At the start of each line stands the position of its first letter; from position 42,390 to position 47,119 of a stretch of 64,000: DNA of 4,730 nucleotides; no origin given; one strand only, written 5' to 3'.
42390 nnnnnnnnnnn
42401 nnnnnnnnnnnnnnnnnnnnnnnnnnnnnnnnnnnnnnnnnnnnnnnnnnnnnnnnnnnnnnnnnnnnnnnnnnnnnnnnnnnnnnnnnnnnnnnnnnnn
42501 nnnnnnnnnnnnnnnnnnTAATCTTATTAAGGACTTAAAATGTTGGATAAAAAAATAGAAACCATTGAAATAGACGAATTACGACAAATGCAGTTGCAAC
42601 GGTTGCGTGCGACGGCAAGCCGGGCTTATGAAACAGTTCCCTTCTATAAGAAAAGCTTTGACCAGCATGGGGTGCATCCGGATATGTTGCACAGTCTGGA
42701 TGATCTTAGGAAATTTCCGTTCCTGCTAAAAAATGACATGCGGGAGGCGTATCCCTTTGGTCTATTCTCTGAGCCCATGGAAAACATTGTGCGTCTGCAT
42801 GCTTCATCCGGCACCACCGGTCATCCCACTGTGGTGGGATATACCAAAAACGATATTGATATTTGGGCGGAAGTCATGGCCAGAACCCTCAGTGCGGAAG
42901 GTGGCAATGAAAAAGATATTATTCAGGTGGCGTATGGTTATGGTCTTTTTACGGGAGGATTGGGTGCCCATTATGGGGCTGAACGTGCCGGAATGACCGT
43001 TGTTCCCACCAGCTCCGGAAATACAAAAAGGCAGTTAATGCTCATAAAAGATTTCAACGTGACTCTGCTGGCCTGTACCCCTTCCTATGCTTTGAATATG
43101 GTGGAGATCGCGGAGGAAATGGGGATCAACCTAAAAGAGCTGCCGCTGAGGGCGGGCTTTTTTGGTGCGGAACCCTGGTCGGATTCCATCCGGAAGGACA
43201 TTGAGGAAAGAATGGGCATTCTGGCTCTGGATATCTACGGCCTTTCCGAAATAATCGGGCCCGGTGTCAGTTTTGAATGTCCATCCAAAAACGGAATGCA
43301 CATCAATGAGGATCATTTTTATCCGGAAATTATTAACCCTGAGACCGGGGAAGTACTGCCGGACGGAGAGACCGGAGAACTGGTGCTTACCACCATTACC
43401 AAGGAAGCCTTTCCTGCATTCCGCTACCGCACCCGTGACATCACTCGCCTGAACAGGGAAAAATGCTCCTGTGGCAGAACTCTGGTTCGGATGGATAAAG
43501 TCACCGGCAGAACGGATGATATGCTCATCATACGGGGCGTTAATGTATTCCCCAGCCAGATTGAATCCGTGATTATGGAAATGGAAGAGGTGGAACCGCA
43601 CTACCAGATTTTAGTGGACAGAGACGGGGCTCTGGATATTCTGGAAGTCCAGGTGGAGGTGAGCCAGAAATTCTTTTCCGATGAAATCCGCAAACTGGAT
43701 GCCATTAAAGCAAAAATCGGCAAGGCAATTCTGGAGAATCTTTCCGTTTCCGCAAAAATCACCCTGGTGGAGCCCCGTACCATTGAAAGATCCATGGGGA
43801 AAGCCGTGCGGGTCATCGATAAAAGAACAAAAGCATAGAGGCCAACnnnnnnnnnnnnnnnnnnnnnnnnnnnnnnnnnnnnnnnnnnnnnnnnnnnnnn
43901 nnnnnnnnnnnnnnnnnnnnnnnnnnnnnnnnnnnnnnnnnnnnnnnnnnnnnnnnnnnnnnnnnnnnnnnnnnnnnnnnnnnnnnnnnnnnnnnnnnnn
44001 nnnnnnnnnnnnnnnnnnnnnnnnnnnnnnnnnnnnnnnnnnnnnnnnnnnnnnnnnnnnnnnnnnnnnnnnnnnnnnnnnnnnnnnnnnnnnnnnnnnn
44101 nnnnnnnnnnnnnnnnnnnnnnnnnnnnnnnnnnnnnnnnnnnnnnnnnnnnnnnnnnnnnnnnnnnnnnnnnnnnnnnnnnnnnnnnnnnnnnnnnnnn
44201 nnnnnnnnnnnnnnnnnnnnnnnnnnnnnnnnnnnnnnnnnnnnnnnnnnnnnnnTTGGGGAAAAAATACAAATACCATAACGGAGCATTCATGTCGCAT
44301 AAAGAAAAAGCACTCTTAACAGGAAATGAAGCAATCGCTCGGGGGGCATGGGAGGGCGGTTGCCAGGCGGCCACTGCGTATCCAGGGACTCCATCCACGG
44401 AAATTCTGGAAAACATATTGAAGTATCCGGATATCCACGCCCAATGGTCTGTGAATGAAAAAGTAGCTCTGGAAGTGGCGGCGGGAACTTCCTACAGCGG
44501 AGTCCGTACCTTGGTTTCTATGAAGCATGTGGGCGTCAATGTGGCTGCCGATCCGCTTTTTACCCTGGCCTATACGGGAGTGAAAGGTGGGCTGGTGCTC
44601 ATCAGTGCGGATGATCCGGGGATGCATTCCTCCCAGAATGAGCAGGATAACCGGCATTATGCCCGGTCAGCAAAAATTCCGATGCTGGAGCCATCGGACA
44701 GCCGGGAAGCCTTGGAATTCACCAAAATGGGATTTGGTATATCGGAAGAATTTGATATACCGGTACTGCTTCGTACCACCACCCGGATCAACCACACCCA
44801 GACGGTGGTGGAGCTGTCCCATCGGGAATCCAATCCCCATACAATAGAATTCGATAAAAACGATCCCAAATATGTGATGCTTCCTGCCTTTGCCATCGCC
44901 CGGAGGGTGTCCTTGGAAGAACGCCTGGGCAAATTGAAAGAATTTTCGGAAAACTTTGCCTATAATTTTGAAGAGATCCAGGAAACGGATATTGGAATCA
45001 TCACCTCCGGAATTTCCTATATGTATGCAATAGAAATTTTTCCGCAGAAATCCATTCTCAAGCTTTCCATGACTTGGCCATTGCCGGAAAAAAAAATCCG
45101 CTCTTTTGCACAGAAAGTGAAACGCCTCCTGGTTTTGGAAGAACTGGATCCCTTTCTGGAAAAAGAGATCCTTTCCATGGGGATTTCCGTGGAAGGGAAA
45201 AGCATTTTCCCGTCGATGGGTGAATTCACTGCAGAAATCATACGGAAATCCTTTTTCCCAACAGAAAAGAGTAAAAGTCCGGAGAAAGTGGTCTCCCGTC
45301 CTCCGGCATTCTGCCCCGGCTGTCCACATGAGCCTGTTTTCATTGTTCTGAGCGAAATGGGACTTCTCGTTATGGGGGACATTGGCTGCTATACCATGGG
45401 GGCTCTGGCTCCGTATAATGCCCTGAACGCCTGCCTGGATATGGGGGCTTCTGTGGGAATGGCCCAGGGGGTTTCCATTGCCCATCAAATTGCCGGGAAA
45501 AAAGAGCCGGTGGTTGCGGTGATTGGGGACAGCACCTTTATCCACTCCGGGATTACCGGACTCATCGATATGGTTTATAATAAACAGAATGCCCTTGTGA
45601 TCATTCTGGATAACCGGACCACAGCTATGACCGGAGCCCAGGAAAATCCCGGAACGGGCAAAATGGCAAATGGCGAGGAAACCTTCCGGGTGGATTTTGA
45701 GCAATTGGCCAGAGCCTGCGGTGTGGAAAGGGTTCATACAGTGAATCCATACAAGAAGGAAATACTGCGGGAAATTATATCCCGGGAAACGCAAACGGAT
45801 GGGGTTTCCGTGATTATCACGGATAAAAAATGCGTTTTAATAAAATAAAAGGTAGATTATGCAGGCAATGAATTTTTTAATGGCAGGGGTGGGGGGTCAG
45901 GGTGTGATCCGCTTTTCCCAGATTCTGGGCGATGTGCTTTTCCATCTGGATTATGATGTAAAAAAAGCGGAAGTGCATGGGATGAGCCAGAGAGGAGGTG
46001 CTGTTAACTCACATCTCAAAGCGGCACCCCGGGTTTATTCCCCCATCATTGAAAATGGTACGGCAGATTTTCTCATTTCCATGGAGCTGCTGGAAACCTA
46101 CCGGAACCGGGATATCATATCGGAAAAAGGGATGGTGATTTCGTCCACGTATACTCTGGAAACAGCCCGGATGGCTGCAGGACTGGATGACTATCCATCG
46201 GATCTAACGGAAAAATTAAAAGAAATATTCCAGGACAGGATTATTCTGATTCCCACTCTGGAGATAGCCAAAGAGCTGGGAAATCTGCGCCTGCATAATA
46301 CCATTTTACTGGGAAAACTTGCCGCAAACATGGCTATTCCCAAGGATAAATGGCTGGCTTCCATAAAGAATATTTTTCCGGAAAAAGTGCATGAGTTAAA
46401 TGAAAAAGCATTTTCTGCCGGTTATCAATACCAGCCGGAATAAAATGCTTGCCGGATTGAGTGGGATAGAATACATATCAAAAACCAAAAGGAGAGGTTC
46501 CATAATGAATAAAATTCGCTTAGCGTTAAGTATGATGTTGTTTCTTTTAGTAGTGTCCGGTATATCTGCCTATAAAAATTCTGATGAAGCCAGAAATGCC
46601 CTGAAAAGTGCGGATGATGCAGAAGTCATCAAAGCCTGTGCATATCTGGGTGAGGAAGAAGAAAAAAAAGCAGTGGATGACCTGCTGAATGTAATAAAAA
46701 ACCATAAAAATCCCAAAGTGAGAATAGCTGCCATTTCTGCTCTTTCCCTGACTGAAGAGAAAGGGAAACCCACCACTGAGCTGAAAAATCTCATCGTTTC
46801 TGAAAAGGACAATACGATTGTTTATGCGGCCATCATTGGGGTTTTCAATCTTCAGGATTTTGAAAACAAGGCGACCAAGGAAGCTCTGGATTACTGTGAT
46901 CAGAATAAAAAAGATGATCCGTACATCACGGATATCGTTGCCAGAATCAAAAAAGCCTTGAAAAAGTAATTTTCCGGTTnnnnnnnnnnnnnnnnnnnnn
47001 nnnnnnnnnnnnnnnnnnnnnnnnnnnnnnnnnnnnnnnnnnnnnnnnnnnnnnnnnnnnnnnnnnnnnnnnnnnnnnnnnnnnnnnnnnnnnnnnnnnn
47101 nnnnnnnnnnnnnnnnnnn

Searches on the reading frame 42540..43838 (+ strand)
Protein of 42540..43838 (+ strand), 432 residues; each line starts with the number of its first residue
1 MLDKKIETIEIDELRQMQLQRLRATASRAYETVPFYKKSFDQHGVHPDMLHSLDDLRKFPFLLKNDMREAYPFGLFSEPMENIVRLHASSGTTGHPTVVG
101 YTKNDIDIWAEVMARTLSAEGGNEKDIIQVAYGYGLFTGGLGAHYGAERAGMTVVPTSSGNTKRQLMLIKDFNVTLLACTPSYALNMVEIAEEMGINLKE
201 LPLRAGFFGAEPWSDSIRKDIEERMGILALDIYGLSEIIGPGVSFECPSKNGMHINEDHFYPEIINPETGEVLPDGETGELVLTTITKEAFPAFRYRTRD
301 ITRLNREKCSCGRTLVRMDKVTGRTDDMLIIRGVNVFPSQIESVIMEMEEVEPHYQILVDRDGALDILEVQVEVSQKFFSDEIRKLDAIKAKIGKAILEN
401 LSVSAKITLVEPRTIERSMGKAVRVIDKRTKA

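Call 14: search_protein_families(library=pfam, proteins=[window:42540-43838:+], max_evalue=0.00001)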
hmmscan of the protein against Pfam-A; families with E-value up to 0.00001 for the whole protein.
window:42540-43838:+ (432 aa): 2 families
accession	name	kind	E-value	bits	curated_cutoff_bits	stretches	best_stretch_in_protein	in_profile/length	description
PF14535.12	AMP-binding_C_2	-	4.6e-33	113.8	25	1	333-429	1-96/96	AMP-binding enzyme C-terminal domain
PF00501.34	AMP-binding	-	1.5e-16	60.6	29.9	1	81-283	162-374/384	AMP-binding enzyme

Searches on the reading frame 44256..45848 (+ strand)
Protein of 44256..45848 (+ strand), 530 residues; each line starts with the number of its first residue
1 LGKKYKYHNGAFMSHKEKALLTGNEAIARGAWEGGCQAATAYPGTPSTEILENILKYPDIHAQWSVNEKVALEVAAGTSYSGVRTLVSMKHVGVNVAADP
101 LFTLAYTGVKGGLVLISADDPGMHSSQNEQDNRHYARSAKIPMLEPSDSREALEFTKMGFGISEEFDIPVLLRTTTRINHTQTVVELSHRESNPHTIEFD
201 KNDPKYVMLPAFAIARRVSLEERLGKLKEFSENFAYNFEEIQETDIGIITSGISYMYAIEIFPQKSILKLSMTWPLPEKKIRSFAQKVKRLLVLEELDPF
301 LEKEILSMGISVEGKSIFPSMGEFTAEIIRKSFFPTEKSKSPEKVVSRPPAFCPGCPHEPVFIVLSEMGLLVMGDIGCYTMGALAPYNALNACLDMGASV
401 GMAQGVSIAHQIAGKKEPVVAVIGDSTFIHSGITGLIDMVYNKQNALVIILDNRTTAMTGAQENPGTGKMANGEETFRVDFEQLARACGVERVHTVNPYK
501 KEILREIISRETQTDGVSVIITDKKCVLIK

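Call 14: search_protein_families(library=pfam, proteins=[window:44256-45848:+], max_evalue=0.00001)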
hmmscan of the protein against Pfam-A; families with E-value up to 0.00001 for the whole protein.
window:44256-45848:+ (530 aa): 2 families
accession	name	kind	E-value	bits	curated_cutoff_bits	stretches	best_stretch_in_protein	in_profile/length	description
PF02775.26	TPP_enzyme_C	-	3.3e-25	89.1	21.9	1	375-520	1-149/151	Thiamine pyrophosphate enzyme, C-terminal TPP binding domain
PF01855.24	POR_N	-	1.2e-11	45.3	27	1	30-198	2-178/231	Pyruvate flavodoxin/ferredoxin oxidoreductase, thiamine diP-bdg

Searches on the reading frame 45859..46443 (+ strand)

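Call 14: search_protein_families(library=pfam, proteins=[window:45859-46443:+], max_evalue=0.00001)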
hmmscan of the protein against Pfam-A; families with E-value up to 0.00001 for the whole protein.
window:45859-46443:+ (194 aa): 1 family
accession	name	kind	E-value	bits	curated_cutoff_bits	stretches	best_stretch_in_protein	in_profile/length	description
PF01558.24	POR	-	4.9e-33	115.2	27.4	1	12-190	1-173/173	Pyruvate ferredoxin/flavodoxin oxidoreductase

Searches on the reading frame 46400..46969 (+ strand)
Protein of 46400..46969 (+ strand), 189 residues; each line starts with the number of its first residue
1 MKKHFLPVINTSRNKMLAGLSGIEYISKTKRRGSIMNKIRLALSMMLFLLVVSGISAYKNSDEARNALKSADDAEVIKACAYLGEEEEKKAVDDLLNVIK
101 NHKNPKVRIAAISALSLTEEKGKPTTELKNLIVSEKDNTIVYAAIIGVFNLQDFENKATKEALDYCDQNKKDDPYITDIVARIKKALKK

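Call 14: search_protein_families(library=pfam, proteins=[window:46400-46969:+], max_evalue=0.00001)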
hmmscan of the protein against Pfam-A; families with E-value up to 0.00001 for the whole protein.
window:46400-46969:+ (189 aa): 1 family
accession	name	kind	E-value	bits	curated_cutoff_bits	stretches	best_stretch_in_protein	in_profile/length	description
PF13646.12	HEAT_2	-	4.6e-07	30.5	27.7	1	65-145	5-84/88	HEAT repeats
